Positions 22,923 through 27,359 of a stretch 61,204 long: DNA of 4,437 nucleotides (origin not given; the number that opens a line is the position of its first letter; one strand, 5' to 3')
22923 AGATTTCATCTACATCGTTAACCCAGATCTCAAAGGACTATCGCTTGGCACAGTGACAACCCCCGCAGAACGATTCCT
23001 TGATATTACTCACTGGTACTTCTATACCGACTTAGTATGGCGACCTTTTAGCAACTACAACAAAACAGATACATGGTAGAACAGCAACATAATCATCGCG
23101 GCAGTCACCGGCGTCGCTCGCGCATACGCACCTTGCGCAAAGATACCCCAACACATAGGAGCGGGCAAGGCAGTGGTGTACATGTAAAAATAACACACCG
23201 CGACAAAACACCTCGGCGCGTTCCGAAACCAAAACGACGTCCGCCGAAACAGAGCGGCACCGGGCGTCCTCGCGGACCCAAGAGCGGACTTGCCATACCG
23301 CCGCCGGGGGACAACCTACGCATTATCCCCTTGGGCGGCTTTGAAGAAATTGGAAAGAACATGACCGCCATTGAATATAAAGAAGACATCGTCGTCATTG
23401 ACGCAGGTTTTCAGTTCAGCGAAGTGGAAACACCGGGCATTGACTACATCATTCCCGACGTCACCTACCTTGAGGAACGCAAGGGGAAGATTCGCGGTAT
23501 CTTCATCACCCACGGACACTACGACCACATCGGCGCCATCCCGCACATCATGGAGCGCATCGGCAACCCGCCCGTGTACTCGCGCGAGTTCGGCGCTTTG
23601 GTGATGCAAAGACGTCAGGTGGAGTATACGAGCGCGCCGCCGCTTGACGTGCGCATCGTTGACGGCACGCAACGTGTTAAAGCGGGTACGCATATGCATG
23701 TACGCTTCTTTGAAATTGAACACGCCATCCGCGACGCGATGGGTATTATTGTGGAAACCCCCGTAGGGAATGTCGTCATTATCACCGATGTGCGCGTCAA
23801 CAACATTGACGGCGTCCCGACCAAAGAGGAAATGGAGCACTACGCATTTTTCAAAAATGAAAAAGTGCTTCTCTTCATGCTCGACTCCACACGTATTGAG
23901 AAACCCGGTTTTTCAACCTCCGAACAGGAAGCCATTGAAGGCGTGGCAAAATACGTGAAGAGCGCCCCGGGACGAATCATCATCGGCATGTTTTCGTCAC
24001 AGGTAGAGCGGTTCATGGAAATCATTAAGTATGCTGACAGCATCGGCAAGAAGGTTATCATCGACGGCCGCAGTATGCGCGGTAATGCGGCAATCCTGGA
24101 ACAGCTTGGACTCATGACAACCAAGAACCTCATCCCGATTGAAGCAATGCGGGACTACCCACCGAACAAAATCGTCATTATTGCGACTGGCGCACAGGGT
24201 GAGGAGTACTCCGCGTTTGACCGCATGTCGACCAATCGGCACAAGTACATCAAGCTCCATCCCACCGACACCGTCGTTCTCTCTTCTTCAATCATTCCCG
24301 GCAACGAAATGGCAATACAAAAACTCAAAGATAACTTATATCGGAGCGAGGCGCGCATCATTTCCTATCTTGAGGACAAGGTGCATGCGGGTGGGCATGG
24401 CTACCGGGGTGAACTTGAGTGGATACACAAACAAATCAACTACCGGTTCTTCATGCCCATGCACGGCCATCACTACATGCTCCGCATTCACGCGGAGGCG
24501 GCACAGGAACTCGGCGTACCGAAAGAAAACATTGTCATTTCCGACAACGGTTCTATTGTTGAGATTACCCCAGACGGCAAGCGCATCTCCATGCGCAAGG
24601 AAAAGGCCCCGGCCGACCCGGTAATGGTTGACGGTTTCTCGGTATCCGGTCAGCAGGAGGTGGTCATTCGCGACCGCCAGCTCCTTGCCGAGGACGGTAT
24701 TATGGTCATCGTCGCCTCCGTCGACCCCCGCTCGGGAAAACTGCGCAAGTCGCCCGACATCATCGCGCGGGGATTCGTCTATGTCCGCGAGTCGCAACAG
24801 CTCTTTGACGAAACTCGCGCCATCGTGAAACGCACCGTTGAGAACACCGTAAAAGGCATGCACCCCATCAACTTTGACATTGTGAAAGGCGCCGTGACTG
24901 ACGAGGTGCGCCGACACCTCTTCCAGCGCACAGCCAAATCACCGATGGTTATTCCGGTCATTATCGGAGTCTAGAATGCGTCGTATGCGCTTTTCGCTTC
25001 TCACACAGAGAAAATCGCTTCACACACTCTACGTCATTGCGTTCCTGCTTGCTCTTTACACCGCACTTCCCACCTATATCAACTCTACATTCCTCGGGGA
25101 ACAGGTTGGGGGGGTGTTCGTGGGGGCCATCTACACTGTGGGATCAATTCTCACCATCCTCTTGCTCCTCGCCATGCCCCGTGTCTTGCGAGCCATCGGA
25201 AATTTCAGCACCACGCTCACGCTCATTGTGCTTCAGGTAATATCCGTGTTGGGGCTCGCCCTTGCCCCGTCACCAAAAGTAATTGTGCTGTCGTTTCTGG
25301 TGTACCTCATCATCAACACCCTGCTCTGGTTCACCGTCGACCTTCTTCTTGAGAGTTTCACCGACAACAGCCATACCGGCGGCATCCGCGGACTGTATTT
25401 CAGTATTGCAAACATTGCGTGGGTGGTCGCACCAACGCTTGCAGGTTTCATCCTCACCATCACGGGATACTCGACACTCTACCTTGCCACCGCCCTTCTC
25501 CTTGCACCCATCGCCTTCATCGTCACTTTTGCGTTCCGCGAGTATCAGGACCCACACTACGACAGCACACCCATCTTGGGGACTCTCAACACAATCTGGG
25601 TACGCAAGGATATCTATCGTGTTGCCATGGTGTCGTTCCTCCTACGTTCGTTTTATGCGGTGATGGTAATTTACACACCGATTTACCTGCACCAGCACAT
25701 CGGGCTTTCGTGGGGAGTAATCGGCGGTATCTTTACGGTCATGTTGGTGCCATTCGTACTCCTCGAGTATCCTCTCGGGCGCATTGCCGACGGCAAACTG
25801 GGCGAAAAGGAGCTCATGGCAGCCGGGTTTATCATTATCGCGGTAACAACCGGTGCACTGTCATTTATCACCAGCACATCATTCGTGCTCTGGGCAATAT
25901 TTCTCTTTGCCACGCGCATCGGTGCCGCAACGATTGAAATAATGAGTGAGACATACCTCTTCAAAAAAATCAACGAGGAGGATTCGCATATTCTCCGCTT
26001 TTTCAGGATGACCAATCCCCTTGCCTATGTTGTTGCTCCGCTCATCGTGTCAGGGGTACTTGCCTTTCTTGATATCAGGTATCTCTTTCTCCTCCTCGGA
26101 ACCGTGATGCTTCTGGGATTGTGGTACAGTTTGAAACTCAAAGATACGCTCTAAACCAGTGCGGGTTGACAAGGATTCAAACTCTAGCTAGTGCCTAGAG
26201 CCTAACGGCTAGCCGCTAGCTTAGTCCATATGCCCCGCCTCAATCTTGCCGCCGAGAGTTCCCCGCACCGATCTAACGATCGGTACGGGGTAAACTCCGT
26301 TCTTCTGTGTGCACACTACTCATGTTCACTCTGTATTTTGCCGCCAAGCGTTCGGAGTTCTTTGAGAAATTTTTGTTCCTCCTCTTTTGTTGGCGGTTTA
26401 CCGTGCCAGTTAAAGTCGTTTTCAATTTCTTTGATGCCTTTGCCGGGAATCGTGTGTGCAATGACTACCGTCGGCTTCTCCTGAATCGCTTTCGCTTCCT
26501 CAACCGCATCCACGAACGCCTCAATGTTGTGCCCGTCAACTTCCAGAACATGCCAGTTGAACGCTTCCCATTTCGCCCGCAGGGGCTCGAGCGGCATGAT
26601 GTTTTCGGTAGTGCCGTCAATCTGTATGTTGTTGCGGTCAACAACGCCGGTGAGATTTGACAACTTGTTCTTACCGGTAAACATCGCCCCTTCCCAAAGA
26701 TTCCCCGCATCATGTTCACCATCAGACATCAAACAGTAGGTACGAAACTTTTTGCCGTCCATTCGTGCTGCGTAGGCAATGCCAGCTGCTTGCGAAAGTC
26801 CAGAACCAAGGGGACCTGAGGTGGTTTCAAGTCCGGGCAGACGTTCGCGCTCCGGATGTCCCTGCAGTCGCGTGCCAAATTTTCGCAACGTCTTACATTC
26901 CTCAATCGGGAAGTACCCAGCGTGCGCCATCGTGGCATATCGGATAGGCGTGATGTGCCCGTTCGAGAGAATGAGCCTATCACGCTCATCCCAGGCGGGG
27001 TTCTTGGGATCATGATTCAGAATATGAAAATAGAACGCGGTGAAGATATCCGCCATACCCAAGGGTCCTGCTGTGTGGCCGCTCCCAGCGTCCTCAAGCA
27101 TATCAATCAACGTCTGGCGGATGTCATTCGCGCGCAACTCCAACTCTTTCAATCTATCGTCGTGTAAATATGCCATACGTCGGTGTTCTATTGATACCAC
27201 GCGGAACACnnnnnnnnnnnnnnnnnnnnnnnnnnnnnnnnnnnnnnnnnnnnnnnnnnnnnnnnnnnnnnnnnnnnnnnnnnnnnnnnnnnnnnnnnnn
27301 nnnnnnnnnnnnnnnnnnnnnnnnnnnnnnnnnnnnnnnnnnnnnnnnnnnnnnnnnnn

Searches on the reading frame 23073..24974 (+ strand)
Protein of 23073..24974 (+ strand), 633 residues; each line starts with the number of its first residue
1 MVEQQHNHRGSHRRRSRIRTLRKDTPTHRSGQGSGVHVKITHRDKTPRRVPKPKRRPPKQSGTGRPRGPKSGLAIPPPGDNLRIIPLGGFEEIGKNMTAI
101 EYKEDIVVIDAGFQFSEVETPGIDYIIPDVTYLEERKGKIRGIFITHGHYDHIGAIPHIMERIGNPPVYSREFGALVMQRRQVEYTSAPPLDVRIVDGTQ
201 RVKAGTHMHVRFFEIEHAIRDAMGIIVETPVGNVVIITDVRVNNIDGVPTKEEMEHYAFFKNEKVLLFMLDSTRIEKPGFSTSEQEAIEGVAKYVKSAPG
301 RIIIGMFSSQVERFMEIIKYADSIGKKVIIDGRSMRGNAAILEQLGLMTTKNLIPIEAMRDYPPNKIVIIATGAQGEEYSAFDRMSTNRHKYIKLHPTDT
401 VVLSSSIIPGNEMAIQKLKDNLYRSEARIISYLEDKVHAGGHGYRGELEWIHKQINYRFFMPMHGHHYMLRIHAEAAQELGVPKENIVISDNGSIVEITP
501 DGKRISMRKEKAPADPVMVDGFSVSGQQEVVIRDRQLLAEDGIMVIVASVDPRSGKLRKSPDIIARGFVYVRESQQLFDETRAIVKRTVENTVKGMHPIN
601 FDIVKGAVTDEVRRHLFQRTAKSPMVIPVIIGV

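Call 73: search_protein_families(library=pfam, proteins=[window:23073-24974:+])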
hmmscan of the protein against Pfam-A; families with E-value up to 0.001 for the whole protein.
window:23073-24974:+ (633 aa): 4 families
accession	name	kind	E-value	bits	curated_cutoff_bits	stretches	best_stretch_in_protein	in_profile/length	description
PF22505.1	RNase_J_b_CASP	-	2e-35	121.7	27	1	300-422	2-126/126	Ribonuclease J, beta-CASP domain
PF17770.6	RNase_J_C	-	8.3e-24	85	23.8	1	531-633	1-102/102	Ribonuclease J C-terminal domain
PF00753.33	Lactamase_B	-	6.8e-13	49.4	22.7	1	96-248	7-158/196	Metallo-beta-lactamase superfamily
PF12706.13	Lactamase_B_2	-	1.1e-09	38.6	27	1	131-241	23-144/200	Beta-lactamase superfamily domain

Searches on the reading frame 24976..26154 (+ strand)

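Call 7: search_protein_families(library=pfam, proteins=[window:24976-26154:+])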
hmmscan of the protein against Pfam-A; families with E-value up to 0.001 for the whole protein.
window:24976-26154:+ (392 aa): 2 families
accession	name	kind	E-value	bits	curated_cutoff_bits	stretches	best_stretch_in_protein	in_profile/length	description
PF07690.21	MFS_1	-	5.4e-21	75.3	33.4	2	225-383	10-166/347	Major Facilitator Superfamily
PF01306.25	LacY_symp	-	0.00057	19.2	24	0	29-189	241-402/413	LacY proton/sugar symporter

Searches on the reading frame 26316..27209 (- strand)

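Call 7: search_protein_families(library=pfam, proteins=[window:26316-27209:-])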
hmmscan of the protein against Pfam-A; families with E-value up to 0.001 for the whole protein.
window:26316-27209:- (297 aa): 3 families
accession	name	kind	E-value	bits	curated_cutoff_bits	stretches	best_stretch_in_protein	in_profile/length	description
PF00456.26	Transketolase_N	-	2.9e-59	201.1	22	1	27-283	6-272/334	Transketolase, thiamine diphosphate binding domain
PF13292.11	DXP_synthase_N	-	3.8e-10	39.9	21.2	1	19-198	14-176/274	1-deoxy-D-xylulose-5-phosphate synthase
PF00676.26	E1_dh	-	8.9e-08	31.9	22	1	127-242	96-210/300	Dehydrogenase E1 component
